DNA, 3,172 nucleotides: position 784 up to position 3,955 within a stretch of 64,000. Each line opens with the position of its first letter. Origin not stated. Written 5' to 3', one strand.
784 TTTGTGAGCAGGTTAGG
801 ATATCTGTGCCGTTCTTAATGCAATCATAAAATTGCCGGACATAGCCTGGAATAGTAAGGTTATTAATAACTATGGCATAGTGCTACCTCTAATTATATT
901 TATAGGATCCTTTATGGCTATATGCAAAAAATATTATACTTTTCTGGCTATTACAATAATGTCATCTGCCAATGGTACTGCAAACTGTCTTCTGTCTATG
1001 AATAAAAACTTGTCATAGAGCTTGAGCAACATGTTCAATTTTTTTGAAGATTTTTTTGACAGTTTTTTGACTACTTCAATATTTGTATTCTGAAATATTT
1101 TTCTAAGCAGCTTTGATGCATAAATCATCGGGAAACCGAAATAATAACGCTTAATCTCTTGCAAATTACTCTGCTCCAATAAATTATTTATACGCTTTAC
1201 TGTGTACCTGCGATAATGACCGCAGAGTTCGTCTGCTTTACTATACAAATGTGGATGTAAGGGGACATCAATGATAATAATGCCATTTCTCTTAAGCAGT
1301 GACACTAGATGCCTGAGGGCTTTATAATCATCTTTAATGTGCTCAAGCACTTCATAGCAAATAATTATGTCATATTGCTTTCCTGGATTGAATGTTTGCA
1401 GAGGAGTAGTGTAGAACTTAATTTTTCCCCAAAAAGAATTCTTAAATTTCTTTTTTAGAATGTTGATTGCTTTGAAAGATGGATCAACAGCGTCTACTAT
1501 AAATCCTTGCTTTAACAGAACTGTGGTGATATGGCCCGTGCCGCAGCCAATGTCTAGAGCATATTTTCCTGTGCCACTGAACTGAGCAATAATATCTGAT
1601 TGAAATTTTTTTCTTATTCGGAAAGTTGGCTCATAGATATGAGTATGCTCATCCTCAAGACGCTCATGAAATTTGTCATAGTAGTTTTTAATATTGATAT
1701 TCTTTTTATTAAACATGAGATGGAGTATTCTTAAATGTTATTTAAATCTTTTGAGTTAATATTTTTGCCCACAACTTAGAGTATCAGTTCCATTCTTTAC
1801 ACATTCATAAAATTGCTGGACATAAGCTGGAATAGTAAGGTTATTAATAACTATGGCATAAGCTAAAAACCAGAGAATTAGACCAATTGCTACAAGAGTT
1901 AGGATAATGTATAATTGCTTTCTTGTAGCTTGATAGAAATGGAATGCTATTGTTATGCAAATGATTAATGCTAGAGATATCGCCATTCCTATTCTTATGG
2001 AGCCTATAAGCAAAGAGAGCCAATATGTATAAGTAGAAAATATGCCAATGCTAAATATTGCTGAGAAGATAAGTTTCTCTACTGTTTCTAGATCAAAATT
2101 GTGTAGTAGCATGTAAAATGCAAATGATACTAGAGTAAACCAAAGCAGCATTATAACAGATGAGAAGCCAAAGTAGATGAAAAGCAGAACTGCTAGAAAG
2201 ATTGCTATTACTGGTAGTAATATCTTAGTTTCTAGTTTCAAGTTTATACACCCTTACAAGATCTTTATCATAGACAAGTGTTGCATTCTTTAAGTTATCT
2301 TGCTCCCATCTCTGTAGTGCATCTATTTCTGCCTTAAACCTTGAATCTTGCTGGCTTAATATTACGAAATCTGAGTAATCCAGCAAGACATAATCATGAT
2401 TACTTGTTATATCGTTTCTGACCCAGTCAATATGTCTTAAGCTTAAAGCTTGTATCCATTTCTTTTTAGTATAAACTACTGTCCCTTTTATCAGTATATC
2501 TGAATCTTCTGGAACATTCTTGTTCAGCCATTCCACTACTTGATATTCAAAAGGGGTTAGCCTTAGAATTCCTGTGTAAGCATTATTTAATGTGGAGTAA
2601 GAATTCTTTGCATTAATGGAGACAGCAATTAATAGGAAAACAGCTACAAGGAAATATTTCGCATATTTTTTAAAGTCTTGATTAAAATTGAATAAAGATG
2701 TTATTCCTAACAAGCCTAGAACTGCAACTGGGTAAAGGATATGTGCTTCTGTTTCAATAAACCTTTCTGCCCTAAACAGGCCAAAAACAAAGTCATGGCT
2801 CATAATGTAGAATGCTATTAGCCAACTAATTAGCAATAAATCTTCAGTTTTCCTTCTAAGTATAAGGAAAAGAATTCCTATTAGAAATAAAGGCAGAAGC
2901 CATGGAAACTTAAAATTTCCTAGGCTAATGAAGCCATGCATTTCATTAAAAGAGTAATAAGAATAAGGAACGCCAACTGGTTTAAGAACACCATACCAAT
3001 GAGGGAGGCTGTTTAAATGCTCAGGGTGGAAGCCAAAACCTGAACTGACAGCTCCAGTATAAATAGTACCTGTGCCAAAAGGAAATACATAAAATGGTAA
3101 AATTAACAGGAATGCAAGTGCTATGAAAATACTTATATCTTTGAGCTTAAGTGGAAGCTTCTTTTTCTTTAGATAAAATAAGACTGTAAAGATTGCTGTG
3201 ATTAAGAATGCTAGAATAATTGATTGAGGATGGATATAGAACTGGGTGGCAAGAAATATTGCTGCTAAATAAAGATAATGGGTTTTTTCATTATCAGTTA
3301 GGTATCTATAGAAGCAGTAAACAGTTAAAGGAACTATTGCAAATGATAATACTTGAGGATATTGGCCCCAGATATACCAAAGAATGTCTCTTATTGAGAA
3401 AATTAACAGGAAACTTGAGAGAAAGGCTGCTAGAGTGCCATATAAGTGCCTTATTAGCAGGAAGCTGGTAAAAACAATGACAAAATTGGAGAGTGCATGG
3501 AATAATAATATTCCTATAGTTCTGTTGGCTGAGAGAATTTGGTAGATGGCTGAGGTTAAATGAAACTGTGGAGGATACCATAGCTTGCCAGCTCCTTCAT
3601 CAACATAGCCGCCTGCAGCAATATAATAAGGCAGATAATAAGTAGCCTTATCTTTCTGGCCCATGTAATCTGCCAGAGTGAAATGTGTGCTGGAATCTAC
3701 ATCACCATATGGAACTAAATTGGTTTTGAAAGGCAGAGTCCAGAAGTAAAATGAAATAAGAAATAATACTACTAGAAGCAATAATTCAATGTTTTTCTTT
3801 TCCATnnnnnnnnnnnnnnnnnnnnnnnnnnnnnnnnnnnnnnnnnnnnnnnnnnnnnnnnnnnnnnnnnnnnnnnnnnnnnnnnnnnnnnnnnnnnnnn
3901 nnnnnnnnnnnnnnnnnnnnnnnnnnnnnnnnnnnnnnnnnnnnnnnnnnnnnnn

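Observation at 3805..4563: RHH DNA-binding domain fused to a nucleotidyltransferase fold with a degenerate catalytic loop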

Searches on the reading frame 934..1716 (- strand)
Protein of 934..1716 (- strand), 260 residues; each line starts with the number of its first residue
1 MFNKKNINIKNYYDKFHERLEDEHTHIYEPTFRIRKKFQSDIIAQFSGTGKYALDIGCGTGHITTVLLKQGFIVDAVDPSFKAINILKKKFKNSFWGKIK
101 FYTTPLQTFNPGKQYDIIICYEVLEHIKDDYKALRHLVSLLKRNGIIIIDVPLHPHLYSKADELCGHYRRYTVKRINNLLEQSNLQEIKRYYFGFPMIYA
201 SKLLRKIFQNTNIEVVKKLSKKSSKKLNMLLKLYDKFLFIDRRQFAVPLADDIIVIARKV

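Call 37: search_protein_families(library=pfam, proteins=[window:934-1716:-], max_evalue=0.001)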
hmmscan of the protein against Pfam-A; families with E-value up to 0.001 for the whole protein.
window:934-1716:- (260 aa): 11 families
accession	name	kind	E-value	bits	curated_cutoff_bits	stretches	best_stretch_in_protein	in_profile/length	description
PF13489.12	Methyltransf_23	-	1.5e-21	77.3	27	1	37-186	7-160/164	Methyltransferase domain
PF08242.18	Methyltransf_12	-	4.7e-17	63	30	1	54-147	1-98/98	Methyltransferase domain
PF08241.18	Methyltransf_11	-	2.4e-16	60.6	21.2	1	54-149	1-95/95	Methyltransferase domain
PF13649.12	Methyltransf_25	-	2.3e-14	54.3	27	1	54-145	2-97/97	Methyltransferase domain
PF13847.12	Methyltransf_31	-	6.6e-13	49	27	1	52-166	6-127/145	Methyltransferase domain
PF05891.18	Methyltransf_PK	-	1.4e-11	44.8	27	1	48-158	54-168/218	AdoMet dependent proline di-methyltransferase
PF05401.17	NodS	-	1.3e-10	41.9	24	1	48-150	42-145/201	Nodulation protein S (NodS)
PF05219.18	DREV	-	7.7e-07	28.9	26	1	50-160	95-197/265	DREV methyltransferase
PF05175.20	MTS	-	1.5e-06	28.4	23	1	50-120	32-104/170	Methyltransferase small domain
PF03848.20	TehB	-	3.6e-05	23.7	20.4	1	52-129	33-110/193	Tellurite resistance protein TehB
PF01209.24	Ubie_methyltran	-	6.9e-05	22.7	20.1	1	33-149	33-151/233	ubiE/COQ5 methyltransferase family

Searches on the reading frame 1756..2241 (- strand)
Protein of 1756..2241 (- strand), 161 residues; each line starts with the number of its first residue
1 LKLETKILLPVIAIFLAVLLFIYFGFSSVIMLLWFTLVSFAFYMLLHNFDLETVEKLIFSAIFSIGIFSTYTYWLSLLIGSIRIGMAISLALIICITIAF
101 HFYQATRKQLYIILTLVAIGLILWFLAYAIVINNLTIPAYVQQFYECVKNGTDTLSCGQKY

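Call 37: search_protein_families(library=pfam, proteins=[window:1756-2241:-], max_evalue=0.001)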
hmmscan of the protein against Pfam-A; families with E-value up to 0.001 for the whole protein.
window:1756-2241:- (161 aa): 0 families

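Call 74: search_protein_families(library=pfam, proteins=[window:1756-2241:-], max_evalue=1)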
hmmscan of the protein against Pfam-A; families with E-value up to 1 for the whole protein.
window:1756-2241:- (161 aa): 3 families
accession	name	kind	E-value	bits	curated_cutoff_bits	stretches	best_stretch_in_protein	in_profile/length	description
PF01848.21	HOK_GEF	-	0.019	15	22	1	88-111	3-25/42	Hok/gef family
PF15012.11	DUF4519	-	0.32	11.6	27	0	5-24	31-51/56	Domain of unknown function (DUF4519)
PF20130.4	DUF6520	-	1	10.2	25.4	0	1-18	1-17/83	Family of unknown function (DUF6520)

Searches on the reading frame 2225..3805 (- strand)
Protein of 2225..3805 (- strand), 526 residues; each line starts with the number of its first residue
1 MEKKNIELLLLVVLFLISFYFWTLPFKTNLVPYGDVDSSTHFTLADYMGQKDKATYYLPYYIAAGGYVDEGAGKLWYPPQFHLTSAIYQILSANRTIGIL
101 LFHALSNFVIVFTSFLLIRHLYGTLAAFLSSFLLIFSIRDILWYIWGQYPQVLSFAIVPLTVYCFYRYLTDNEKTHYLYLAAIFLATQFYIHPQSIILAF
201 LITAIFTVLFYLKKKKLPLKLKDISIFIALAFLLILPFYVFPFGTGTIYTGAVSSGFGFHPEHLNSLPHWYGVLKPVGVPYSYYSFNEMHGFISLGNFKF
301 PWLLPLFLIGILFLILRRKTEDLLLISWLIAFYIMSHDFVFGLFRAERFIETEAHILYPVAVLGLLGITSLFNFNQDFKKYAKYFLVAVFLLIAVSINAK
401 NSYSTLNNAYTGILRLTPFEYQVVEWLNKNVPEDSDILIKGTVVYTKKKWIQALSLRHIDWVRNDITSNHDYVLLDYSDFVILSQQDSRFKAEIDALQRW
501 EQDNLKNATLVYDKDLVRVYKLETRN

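Call 37: search_protein_families(library=pfam, proteins=[window:2225-3805:-], max_evalue=0.001)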
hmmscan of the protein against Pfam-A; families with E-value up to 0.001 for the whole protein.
window:2225-3805:- (526 aa): 0 families

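Call 56: search_protein_families(library=ncbifam, proteins=[window:2225-3805:-], max_evalue=0.00001)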
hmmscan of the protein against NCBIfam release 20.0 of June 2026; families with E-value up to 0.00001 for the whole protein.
window:2225-3805:- (526 aa): 0 families

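Call 74: search_protein_families(library=pfam, proteins=[window:2225-3805:-], max_evalue=1)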
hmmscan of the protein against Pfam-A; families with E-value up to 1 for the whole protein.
window:2225-3805:- (526 aa): 0 families

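Call 75: search_solved_structures(query=window:2225-3805:-, max_evalue=10)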
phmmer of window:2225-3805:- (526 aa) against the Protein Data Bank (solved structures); distinct sequences matched with E-value up to 10: 0.
